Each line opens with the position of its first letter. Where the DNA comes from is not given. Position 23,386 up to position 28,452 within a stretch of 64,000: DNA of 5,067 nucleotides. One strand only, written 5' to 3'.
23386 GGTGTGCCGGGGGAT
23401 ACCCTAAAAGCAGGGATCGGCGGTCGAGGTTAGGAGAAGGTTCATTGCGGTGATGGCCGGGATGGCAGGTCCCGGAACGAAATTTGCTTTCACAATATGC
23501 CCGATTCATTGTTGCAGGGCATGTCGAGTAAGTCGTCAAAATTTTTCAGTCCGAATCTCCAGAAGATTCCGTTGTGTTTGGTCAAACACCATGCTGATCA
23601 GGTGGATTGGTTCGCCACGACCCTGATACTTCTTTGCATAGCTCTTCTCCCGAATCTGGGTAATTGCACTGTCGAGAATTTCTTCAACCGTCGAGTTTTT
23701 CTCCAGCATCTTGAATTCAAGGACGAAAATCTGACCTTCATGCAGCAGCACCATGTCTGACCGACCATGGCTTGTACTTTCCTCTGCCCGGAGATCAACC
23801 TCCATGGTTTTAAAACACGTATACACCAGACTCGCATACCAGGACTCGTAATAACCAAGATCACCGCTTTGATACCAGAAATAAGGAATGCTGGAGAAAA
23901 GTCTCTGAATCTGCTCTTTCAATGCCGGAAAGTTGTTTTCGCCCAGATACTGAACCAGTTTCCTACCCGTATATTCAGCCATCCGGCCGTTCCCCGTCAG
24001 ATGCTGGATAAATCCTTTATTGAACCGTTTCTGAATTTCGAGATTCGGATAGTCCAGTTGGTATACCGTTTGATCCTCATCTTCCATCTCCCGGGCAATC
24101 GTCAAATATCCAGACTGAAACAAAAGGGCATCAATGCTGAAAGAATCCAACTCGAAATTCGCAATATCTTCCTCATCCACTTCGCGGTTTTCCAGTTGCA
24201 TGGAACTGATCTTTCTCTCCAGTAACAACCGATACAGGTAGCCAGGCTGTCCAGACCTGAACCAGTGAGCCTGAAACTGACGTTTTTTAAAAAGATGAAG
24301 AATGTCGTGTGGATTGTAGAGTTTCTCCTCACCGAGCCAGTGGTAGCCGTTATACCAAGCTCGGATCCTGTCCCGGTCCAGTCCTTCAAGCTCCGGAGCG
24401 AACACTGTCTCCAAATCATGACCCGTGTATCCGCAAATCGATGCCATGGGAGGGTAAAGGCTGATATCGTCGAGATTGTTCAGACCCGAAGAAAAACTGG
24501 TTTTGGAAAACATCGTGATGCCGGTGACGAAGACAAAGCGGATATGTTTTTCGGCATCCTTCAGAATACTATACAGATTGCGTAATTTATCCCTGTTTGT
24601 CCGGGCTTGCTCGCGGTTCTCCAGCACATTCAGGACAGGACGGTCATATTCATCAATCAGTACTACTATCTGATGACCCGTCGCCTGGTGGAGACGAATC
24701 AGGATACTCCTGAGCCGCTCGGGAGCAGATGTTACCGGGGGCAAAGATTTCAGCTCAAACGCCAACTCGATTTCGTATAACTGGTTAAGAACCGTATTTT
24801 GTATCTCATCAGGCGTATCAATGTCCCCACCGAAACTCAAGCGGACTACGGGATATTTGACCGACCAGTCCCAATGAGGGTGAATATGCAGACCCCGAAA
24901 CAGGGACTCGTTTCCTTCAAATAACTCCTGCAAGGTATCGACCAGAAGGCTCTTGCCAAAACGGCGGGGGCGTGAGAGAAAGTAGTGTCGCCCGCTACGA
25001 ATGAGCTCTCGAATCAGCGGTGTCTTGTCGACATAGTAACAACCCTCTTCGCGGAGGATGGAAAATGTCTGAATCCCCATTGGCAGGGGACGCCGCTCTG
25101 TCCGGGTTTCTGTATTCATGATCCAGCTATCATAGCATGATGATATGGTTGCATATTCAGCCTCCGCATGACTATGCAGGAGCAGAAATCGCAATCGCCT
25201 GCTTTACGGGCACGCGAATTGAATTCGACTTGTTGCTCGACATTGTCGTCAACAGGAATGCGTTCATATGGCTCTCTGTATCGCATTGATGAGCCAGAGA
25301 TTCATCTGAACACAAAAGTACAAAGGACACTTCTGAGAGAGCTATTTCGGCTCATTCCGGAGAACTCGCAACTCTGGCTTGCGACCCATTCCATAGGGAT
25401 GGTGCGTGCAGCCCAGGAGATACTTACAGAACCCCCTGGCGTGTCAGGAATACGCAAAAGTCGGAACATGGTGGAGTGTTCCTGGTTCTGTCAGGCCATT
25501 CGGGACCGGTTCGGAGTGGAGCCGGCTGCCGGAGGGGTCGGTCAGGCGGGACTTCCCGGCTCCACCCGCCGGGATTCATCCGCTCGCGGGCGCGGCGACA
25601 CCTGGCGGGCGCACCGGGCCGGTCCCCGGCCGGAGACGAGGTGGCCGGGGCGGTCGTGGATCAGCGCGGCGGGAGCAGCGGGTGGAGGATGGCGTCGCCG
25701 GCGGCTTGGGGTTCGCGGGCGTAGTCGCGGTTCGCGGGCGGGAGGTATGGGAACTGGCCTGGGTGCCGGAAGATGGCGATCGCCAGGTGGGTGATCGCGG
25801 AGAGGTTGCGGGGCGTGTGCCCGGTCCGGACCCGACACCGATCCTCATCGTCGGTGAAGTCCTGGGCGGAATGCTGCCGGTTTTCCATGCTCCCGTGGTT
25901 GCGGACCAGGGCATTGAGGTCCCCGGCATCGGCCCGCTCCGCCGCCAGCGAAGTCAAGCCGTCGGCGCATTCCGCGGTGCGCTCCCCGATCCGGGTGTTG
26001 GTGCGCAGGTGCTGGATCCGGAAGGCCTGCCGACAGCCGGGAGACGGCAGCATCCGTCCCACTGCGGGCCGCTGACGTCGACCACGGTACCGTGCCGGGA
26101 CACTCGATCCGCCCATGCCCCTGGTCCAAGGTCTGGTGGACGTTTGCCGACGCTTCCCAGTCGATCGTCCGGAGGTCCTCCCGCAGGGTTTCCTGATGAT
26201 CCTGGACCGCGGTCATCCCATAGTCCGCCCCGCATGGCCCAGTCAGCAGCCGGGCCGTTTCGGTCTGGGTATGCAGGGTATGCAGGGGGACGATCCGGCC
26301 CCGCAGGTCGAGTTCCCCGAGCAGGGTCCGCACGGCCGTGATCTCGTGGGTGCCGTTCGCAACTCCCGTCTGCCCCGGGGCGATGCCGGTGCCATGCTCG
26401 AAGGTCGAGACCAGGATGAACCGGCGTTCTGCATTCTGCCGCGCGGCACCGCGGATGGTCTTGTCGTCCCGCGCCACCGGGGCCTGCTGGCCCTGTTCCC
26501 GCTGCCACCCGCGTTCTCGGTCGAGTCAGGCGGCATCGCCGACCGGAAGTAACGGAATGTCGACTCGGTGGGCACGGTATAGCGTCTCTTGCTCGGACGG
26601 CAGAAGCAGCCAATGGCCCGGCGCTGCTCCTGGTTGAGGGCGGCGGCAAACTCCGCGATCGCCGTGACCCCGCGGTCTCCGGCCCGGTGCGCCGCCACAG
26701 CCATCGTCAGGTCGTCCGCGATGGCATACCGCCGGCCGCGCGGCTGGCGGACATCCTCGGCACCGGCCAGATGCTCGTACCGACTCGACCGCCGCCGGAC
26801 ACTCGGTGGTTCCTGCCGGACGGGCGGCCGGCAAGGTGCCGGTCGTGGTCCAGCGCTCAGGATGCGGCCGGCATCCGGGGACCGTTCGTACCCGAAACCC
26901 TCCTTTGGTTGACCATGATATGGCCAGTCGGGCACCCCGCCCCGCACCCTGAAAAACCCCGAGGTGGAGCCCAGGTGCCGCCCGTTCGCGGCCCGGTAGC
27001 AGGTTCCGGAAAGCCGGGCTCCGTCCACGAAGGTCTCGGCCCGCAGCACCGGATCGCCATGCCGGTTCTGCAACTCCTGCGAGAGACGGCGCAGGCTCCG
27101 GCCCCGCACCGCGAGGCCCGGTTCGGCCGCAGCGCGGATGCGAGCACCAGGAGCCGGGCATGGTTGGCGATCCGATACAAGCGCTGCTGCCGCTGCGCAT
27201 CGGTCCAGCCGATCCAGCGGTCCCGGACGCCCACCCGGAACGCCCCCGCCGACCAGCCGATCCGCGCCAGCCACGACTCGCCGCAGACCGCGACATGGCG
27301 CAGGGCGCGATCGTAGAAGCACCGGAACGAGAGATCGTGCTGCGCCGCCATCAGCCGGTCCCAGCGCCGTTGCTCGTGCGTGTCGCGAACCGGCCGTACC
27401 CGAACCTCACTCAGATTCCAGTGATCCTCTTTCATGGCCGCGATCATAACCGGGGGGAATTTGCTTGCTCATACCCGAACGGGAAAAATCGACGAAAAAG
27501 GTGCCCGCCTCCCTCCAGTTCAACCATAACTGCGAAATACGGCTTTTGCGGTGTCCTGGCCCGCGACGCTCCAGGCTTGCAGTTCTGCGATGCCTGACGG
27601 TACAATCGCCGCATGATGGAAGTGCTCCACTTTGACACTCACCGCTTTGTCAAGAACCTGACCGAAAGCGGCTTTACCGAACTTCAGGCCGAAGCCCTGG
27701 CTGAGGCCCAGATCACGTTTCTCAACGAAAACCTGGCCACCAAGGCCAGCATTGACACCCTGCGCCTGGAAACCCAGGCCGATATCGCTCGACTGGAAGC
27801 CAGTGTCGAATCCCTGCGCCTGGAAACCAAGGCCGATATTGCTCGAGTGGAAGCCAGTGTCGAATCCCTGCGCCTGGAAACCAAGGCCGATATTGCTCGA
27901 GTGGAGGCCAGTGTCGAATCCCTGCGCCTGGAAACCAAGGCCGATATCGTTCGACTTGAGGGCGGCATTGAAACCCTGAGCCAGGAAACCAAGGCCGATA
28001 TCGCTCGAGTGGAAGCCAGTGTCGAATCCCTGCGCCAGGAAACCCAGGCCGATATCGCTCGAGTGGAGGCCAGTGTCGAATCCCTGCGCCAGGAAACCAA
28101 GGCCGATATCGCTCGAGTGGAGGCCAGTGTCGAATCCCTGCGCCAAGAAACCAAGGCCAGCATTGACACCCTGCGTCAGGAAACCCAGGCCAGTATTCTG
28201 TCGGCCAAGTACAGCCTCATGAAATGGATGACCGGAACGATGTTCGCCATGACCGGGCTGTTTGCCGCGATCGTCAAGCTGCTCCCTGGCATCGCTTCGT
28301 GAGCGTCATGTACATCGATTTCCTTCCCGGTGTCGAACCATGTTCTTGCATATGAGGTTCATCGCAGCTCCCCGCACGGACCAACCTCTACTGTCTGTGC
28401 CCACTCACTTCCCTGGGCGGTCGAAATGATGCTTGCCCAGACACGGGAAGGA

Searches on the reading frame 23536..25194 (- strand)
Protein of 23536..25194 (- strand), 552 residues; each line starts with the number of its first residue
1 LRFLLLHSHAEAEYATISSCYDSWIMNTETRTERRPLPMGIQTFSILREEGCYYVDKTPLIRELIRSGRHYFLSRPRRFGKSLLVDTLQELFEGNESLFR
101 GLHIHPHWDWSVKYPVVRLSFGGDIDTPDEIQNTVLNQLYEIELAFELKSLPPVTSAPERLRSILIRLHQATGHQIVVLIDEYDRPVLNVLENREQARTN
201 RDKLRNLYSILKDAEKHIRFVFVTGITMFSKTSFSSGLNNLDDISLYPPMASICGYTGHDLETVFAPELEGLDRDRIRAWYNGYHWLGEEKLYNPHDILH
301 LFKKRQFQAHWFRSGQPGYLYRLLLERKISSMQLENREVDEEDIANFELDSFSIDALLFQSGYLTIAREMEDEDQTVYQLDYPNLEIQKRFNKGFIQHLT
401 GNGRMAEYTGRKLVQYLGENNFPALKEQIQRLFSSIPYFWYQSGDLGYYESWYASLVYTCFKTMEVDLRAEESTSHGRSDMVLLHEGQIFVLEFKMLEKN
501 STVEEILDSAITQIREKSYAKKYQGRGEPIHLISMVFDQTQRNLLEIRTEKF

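Call 60: search_protein_families(library=pfam, proteins=[window:23536-25194:-], max_evalue=0.00001)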
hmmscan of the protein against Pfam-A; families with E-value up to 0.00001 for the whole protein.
window:23536-25194:- (552 aa): 2 families
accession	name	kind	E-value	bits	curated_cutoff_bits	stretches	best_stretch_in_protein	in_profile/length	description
PF09820.16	AAA-ATPase_like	-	6.1e-59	199.6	26.1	1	38-233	1-199/201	Predicted AAA-ATPase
PF08011.17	PDDEXK_9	-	9.3e-20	71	25.5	1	449-545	2-103/105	PD-(D/E)XK nuclease superfamily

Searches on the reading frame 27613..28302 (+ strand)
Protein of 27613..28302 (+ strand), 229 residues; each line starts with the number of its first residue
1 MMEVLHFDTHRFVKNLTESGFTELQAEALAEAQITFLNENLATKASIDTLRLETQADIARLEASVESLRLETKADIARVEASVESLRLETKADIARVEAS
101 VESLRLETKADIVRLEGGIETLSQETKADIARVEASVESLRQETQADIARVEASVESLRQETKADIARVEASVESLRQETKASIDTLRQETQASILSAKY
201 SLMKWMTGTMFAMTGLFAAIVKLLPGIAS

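Call 60: search_protein_families(library=pfam, proteins=[window:27613-28302:+], max_evalue=0.00001)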
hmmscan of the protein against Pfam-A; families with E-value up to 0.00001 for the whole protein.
window:27613-28302:+ (229 aa): 2 families
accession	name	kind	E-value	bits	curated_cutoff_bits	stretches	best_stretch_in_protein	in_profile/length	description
PF07798.16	CCDC90-like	-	3.2e-16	60.1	33.5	2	7-106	1-110/175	Coiled-coil domain-containing protein 90-like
PF09769.14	ApoO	-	1.5e-06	28.6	31.4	0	128-215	11-87/131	Apolipoprotein O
